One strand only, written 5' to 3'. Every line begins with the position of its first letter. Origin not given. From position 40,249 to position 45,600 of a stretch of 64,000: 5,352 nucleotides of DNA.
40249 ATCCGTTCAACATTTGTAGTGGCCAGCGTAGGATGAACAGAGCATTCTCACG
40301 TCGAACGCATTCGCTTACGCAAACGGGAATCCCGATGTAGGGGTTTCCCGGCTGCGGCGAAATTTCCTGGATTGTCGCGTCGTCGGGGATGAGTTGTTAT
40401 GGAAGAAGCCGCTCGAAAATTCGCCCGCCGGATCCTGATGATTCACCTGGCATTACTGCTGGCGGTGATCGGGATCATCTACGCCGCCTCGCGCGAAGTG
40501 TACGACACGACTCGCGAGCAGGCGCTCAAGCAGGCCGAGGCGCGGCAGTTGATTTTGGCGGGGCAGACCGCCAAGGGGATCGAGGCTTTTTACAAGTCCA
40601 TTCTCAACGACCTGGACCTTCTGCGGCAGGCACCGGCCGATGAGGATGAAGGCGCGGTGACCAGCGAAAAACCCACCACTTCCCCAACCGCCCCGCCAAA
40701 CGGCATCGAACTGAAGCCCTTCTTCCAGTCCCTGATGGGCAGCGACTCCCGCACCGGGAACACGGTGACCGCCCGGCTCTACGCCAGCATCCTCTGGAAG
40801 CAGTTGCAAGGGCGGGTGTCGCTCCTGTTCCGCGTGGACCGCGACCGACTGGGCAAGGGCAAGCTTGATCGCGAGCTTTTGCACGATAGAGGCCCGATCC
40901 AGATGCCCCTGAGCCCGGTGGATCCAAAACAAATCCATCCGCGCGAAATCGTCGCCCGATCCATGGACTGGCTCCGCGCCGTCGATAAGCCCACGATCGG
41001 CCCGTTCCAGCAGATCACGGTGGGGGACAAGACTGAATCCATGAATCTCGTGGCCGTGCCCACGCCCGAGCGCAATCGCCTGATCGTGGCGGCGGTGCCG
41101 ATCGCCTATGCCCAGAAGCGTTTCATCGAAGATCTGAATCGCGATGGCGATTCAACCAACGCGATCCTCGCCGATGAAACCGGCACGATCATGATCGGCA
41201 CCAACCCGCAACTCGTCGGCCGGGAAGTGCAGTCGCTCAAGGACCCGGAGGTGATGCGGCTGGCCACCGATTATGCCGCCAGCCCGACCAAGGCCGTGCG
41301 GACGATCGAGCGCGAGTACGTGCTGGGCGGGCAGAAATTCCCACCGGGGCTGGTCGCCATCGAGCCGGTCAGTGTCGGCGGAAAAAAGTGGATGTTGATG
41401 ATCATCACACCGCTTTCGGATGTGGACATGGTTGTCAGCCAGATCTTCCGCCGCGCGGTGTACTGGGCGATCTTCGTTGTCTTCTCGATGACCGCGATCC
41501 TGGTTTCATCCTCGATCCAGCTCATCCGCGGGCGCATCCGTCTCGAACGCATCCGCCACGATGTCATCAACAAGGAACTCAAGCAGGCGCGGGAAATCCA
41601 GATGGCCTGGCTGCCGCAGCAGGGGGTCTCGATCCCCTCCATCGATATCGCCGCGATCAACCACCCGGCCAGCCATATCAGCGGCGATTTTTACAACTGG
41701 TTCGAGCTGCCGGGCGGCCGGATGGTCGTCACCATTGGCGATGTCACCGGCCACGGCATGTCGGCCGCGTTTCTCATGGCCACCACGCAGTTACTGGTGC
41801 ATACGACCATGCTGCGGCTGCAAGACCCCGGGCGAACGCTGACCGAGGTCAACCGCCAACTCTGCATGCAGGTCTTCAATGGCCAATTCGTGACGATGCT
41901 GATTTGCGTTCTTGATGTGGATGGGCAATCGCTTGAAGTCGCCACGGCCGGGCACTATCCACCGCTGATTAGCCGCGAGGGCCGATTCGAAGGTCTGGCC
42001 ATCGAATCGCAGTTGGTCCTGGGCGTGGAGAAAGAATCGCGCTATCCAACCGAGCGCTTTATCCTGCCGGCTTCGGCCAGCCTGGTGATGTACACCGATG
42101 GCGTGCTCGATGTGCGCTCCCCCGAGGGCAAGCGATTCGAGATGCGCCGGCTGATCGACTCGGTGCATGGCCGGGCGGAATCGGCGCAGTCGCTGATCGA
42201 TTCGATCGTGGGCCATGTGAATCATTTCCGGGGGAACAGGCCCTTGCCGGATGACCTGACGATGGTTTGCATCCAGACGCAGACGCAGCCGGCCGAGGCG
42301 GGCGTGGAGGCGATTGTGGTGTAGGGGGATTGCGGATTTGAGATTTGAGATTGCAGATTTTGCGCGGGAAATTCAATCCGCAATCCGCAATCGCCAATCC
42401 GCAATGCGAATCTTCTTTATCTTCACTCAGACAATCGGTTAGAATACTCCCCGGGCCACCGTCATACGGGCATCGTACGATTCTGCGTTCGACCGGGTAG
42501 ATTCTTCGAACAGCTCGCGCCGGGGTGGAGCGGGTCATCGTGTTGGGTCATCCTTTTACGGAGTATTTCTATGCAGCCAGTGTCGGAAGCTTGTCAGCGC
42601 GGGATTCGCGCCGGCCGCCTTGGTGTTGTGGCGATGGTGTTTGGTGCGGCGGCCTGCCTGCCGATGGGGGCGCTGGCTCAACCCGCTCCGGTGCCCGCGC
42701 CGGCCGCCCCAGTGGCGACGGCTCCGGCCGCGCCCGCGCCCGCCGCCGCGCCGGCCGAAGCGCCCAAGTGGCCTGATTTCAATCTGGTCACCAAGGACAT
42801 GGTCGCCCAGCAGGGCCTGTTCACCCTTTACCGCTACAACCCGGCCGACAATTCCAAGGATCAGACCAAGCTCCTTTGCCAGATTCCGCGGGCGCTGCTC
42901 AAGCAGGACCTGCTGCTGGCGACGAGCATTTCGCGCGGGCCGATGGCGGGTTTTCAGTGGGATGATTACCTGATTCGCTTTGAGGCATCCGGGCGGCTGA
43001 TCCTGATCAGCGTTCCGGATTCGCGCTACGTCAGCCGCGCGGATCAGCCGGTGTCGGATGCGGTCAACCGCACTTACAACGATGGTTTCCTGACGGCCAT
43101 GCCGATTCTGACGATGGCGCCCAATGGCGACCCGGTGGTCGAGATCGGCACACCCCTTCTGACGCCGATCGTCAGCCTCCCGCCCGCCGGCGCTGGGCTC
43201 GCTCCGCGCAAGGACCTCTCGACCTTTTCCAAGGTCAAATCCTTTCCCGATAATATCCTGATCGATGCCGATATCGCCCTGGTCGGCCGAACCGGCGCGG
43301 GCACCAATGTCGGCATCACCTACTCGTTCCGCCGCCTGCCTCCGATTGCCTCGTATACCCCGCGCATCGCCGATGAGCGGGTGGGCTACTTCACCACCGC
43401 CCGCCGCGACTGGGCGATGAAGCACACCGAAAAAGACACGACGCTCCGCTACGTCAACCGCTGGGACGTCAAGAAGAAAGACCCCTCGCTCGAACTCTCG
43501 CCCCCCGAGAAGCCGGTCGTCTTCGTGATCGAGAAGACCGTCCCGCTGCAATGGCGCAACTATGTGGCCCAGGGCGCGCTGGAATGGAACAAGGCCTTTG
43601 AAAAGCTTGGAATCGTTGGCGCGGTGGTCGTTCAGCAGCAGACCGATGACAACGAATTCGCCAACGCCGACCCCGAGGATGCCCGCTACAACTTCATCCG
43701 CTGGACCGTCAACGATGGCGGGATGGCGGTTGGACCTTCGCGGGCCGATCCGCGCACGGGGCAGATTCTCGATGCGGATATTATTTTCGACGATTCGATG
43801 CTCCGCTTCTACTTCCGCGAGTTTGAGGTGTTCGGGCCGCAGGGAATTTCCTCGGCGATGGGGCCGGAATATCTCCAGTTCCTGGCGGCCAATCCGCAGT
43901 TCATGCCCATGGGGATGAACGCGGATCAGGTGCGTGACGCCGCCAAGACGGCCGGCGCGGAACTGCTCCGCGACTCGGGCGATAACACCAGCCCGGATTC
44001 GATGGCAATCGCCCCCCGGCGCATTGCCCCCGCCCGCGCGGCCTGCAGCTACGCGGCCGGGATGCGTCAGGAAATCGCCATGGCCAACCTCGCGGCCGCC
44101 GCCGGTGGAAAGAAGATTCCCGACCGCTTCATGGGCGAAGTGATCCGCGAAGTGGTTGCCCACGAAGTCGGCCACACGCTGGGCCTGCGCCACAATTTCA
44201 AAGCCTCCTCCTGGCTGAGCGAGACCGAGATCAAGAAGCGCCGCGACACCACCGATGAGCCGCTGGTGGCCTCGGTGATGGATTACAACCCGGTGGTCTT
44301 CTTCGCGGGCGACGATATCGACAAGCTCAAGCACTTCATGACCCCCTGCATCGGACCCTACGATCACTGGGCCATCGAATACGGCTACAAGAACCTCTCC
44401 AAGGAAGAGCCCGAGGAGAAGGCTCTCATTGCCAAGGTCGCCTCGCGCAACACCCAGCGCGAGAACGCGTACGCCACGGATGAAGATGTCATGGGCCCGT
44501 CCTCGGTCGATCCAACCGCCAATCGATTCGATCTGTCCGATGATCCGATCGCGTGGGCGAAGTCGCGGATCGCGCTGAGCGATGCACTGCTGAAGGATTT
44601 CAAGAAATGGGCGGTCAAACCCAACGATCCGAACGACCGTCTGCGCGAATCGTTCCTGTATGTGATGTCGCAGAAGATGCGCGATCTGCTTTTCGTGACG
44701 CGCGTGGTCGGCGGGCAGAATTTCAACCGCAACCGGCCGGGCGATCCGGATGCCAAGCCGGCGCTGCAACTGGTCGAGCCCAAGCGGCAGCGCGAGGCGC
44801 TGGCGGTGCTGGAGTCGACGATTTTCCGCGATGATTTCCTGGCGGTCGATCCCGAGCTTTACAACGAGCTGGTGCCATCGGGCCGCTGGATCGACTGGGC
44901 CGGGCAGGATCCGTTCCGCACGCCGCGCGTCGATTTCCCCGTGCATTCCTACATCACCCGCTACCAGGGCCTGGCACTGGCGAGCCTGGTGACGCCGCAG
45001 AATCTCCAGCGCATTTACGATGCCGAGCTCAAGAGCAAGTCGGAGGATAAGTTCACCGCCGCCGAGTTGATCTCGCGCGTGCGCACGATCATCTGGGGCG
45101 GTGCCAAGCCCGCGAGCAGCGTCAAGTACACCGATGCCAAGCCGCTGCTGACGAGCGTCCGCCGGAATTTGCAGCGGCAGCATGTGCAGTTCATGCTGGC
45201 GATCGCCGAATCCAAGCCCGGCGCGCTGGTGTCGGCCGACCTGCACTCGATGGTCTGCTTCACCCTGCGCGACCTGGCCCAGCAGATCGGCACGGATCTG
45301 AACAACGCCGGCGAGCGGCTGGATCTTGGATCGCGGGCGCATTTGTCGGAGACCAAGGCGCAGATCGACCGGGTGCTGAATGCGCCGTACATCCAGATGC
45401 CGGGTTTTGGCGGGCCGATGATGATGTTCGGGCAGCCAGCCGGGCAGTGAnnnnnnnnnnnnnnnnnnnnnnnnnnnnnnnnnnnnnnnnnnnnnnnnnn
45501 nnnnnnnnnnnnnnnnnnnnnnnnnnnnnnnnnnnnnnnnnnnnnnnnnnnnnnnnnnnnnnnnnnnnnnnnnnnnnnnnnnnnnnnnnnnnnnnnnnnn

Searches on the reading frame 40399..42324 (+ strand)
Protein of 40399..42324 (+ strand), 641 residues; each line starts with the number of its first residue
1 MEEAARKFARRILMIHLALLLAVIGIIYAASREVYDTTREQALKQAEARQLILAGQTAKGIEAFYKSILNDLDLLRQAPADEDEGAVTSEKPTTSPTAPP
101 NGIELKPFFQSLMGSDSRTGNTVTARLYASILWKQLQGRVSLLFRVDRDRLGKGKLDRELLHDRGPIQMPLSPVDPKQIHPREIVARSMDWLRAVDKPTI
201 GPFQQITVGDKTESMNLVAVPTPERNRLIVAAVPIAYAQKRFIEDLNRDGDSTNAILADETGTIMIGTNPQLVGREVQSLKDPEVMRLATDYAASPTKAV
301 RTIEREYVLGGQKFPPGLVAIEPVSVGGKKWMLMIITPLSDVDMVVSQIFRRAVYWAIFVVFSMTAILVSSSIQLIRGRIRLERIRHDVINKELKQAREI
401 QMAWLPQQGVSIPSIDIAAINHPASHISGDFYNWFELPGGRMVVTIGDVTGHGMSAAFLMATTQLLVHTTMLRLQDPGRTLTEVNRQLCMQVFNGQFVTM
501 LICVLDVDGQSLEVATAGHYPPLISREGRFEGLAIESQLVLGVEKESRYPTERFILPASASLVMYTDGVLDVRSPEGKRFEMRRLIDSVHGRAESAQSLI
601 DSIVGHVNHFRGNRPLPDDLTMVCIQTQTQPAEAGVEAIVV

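Call 40: find_encoding_contigs(protein=window:40399-42324:+, flank=10000, max_places=3)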
Protein window:40399-42324:+ (641 aa): no gene with exactly this product is on record in the collection.

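Call 42: search_protein_families(library=pfam, proteins=[window:40399-42324:+])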
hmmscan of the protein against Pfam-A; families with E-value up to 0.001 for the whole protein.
window:40399-42324:+ (641 aa): 1 family
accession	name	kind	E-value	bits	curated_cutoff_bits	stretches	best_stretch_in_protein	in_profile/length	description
PF07228.17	SpoIIE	-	1.9e-45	155.7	25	1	438-627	1-191/192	Stage II sporulation protein E (SpoIIE)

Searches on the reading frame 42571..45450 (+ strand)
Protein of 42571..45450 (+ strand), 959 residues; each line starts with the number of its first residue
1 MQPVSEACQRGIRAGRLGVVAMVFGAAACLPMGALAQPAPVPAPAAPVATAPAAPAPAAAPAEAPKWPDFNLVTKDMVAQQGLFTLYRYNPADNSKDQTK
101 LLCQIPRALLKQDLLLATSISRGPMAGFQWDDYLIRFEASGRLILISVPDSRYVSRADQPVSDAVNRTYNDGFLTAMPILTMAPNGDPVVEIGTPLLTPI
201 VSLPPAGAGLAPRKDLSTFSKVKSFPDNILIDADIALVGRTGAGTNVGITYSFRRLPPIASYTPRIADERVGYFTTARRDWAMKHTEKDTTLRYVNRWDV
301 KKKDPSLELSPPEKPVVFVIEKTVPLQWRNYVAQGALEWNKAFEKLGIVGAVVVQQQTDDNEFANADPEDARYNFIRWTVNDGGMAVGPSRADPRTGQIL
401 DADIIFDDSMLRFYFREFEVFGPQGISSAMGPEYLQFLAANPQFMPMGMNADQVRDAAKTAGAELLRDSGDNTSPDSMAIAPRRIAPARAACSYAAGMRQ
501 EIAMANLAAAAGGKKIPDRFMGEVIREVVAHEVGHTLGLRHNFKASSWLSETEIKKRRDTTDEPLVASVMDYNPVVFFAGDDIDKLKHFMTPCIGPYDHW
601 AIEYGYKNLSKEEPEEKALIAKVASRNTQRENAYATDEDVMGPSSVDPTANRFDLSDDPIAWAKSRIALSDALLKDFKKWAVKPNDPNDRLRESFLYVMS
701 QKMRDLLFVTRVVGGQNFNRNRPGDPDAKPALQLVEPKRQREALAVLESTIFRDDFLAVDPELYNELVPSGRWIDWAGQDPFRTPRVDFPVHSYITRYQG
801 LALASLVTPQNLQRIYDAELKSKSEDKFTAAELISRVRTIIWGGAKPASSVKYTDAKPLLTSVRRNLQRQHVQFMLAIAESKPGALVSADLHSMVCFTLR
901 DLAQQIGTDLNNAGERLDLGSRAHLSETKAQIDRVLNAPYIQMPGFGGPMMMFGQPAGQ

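Call 42: search_protein_families(library=pfam, proteins=[window:42571-45450:+])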
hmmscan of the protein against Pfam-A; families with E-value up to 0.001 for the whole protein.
window:42571-45450:+ (959 aa): 4 families
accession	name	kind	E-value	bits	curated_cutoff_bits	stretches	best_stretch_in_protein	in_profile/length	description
PF16313.11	DUF4953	-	3.5e-76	256.9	24.2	1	515-844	3-312/316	Met-zincin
PF17148.9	DUF5117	-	4e-18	66.4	27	1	132-303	6-189/189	Domain of unknown function (DUF5117)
PF17162.9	DUF5118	-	3e-06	27.3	27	1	72-122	7-49/50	Domain of unknown function (DUF5118)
PF13583.11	Reprolysin_4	-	0.00059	20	22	1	499-548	121-158/203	Metallo-peptidase family M12B Reprolysin-like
